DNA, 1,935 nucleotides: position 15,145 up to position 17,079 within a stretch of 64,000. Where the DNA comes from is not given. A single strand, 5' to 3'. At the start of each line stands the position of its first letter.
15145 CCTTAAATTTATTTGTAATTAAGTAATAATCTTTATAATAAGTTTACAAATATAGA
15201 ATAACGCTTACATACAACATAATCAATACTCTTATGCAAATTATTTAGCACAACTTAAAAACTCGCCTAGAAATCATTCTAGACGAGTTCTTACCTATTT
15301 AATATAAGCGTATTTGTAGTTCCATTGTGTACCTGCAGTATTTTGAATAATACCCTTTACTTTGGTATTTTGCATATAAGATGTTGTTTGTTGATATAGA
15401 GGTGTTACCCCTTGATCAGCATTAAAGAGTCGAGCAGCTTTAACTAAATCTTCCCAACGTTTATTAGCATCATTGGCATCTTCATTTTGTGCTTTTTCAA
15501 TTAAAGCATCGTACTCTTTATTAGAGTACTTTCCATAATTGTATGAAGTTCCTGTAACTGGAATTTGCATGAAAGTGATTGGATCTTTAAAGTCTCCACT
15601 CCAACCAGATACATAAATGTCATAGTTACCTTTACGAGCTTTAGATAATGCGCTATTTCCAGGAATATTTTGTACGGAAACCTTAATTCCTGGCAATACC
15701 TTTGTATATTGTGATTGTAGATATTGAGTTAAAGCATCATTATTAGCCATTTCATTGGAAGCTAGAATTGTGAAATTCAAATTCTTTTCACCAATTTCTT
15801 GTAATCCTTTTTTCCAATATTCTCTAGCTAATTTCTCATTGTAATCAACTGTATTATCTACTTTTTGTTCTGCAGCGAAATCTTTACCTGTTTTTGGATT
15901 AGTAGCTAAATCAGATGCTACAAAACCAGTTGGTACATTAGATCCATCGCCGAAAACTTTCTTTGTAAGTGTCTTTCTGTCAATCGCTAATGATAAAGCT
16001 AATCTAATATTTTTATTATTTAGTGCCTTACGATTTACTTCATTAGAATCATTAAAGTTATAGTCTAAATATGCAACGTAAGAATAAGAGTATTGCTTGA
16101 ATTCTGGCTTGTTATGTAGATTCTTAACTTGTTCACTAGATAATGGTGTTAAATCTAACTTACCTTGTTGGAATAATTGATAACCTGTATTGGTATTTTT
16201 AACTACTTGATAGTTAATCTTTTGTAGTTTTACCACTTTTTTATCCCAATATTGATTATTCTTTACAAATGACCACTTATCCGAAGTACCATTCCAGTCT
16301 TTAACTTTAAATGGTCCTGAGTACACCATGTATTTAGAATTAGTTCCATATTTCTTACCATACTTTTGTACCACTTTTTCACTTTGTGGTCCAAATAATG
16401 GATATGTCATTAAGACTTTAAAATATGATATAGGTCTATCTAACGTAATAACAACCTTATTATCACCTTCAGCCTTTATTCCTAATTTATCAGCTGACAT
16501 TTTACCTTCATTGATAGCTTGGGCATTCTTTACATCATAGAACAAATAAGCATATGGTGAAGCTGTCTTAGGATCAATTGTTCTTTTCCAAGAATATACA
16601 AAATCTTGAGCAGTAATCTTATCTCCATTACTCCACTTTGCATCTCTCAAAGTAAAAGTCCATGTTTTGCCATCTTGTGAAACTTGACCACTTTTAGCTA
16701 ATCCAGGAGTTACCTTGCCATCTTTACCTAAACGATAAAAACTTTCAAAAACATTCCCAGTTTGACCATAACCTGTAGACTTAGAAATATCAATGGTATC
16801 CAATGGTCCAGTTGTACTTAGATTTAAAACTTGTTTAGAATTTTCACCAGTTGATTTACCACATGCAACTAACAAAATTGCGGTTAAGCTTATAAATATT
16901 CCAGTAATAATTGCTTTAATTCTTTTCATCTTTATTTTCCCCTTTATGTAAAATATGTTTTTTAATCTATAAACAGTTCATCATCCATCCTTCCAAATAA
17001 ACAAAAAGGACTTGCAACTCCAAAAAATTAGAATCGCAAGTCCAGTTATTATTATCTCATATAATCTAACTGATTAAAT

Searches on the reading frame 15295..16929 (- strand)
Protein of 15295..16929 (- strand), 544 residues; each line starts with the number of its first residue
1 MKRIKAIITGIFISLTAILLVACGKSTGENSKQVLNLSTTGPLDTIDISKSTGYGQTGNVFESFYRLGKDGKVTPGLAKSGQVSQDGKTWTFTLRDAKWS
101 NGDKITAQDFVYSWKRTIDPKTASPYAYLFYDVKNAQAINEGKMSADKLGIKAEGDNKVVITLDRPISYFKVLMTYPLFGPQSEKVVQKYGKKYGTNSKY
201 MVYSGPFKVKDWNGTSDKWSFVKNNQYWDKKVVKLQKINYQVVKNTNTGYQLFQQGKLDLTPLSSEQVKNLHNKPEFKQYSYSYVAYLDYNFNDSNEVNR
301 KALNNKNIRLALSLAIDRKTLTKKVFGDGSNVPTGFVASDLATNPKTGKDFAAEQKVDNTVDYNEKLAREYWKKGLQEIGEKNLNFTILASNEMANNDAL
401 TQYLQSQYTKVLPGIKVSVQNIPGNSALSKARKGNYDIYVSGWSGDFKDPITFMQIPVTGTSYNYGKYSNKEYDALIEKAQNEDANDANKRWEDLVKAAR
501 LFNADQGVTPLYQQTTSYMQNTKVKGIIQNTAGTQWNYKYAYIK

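Call 8: find_related_loci(query=window:15295-16929:-, collection=genome_contigs, flank=4000)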
Query window:15295-16929:- (544 aa) in genome_contigs; peptide patterns used: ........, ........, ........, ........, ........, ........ (x = any residue, [..] = any of these).
314 stretches matched a pattern; 206 encode a relative of the query (tblastn E <= 1e-3); the best 80 are kept; 80 distinct loci.
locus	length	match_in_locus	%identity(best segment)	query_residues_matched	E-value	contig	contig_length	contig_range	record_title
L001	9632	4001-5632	97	1-544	0e+0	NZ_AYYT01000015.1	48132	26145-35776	Ligilactobacillus salivarius DSM 20555 = ATCC 11741 strain DSM 20555 Scaffold15, whole genome shotgun sequence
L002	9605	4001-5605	73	11-544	0e+0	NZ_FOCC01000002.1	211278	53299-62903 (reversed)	Ligilactobacillus sp. WC1T17, whole genome shotgun sequence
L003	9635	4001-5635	71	1-544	0e+0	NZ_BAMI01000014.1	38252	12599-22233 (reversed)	Ligilactobacillus equi DSM 15833 = JCM 10991, whole genome shotgun sequence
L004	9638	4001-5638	70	1-544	0e+0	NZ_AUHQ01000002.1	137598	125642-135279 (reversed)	Ligilactobacillus saerimneri DSM 16049 G541DRAFT_scaffold00002.2_C, whole genome shotgun sequence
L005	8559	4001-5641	69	1-544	0e+0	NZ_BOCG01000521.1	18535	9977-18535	Lactobacillus nasalidis strain YZ01 sequence521, whole genome shotgun sequence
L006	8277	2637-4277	67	1-543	0e+0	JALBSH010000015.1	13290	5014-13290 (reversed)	MAG: Lactobacillus mulieris isolate MHKL_MAG_00293 GKLJHOOH_15, whole genome shotgun sequence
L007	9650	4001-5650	66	1-544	0e+0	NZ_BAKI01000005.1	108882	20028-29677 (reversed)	Lentilactobacillus farraginis DSM 18382 = JCM 14108, whole genome shotgun sequence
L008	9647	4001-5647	68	1-544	0e+0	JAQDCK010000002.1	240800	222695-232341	Lactobacillaceae bacterium AF64-9pH9TA AF64-9pH9TA.Scaf2, whole genome shotgun sequence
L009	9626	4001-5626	66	1-537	0e+0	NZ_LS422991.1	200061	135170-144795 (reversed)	Lentilactobacillus raoultii strain Marseille-P4006, whole genome shotgun sequence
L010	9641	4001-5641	65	1-544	0e+0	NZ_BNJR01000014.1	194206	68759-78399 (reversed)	Lentilactobacillus fungorum strain YK48G sequence14, whole genome shotgun sequence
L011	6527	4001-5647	69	1-544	0e+0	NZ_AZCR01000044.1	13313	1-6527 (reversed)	Lactobacillus delbrueckii subsp. delbrueckii DSM 20074 = JCM 1012 strain DSM 20074 Scaffold44, whole genome shotgun sequ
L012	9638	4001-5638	66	1-544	0e+0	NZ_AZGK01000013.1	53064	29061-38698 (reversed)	Lentilactobacillus parabuchneri DSM 5707 = NBRC 107865 strain DSM 5707 Scaffold13, whole genome shotgun sequence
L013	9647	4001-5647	68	1-544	0e+0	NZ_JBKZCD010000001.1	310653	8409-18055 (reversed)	Lactobacillus delbrueckii subsp. bulgaricus strain M675A M675A_contig_1, whole genome shotgun sequence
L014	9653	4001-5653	66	1-544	0e+0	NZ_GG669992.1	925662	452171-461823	Lentilactobacillus hilgardii DSM 20176 = ATCC 8290 SCAFFOLD1, whole genome shotgun sequence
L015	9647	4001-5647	67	1-544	0e+0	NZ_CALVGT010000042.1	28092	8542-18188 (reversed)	MAG: uncultured Lactobacillus sp. isolate E27__bin119 E27__k127_842793, whole genome shotgun sequence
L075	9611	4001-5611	45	5-543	3e-148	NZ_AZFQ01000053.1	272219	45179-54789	Liquorilactobacillus satsumensis DSM 16230 = JCM 12392 strain DSM 16230 NODE_396, whole genome shotgun sequence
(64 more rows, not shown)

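Call 30: search_protein_families(library=ncbifam, proteins=[window:15295-16929:-], max_evalue=0.001)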
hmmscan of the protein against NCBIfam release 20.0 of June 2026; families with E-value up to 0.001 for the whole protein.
window:15295-16929:- (544 aa): 10 families
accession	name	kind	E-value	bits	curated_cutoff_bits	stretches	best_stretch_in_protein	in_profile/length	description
NF011684.0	PRK15104.1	equivalog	1.7e-59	202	947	1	43-526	52-523/543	oligopeptide ABC transporter substrate-binding protein OppA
NF007287.0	PRK09755.1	equivalog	1.7e-52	179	1098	1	36-527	39-516/535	ABC transporter substrate-binding protein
NF045467.1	Opp4A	equivalog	1.5e-35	122.4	650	1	61-539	67-553/556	oligopeptide ABC transporter substrate-binding protein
TIGR02294.1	nickel_nikA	equivalog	2.2e-29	102.4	393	1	59-456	34-413/501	nickel ABC transporter substrate-binding protein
NF011942.0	PRK15413.1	equivalog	4.2e-22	78.5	594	1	38-491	36-460/512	glutathione ABC transporter substrate-binding protein GsiB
NF043070.1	DppA_dipep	equivalog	4.1e-21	75.1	1005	1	11-532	22-524/535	dipeptide ABC transporter periplasmic-binding protein DppA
NF045468.1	Opp5A_nikA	equivalog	4e-20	71.8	600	1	27-503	12-448/488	nickel ABC transporter substrate-binding protein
NF011689.0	PRK15109.1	equivalog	8.5e-19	67.6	560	1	73-533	79-529/547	ABC transporter substrate-binding protein SapA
NF047575.1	opine_bind_CntA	exception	4.9e-17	61.7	800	1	1-483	1-473/535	staphylopine-dependent metal ABC transporter substrate-binding lipoprotein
NF043077.1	MMSYN1_0169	equivalog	2.2e-16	59.5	650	2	150-411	259-553/896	oligopeptide ABC transporter substrate-binding protein OppA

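Call 31: search_solved_structures(query=window:15295-16929:-, max_evalue=1e-20)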
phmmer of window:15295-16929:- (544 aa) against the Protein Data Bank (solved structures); distinct sequences matched with E-value up to 1e-20: 19.
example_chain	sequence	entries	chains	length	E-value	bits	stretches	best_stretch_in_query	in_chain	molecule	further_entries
4faj_A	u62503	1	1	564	1.3e-104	354.3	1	13-541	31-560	PrgZ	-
5kzt_A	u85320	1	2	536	2.9e-104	353.2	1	24-543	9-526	Peptide/nickel transport system substrate-binding protein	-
6npo_A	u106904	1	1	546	4.4e-104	352.6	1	31-543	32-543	Oligopeptide ABC transporter, oligopeptide-binding protein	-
8are_A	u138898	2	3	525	5.9e-71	243.3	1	51-543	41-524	Oligopeptide-binding protein OppA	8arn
8ay0_A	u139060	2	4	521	7.9e-71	242.9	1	51-533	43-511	Dipeptide-binding protein DppE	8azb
6dqr_A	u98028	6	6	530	4.7e-57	197.4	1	39-526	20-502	Periplasmic oligopeptide-binding protein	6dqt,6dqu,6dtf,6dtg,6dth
6dqq_A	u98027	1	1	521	6.5e-57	196.9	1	44-526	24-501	Periplasmic oligopeptide-binding protein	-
3o9p_A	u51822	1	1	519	1.3e-54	189.4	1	47-527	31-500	Periplasmic murein peptide-binding protein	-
4toz_A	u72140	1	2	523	1.4e-54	189.3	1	58-527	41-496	Periplasmic murein peptide-binding protein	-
4gl8_A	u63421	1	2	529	2.5e-54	188.4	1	41-527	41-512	Oligopeptide ABC transporter OppAIV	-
3zs6_A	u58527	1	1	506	9e-53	183.3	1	43-525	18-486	PERIPLASMIC OLIGOPEPTIDE-BINDING PROTEIN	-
2z23_A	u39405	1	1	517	4.3e-52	181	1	59-519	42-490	Periplasmic oligopeptide-binding protein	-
1b05_A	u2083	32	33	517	2e-50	175.5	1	43-518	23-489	PERIPLASMIC OLIGOPEPTIDE-BINDING PROTEIN | PROTEIN (OLIGO-PEPTIDE BINDING PROTEIN) | PERIPLASMIC OLIGO-PEPTIDE BINDING PROTEIN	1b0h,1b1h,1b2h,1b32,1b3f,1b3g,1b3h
3tcf_A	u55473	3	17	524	6.9e-50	173.8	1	40-518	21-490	Periplasmic oligopeptide-binding protein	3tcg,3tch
9rd1_A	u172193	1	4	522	7e-50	173.7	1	40-518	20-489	Periplasmic oligopeptide-binding protein OppA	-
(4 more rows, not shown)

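Call 71: search_protein_families(library=ncbifam, proteins=[L075:1754-3202:-], max_evalue=1e-20)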
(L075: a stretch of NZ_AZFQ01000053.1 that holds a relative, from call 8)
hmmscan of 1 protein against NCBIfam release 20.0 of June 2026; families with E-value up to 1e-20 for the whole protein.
L075:1754-3202:- (482 aa): 2 families
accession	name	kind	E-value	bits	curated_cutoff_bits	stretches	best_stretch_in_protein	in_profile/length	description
TIGR00796.1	livcs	equivalog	2e-104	349.9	243.4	1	33-447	2-405/405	branched-chain amino acid transport system II carrier protein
NF011962.0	PRK15433.1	equivalog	1.7e-64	218.6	790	1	23-456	5-424/439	branched-chain amino acid transporter carrier protein BrnQ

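Call 72: search_protein_families(library=pfam, proteins=[window:15295-16929:-], max_evalue=0.001)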
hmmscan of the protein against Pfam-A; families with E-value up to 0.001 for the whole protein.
window:15295-16929:- (544 aa): 1 family
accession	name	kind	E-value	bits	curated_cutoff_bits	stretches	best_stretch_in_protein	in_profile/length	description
PF00496.27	SBP_bac_5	-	5.6e-83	279.5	32.4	1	72-462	1-365/368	Bacterial extracellular solute-binding proteins, family 5 Middle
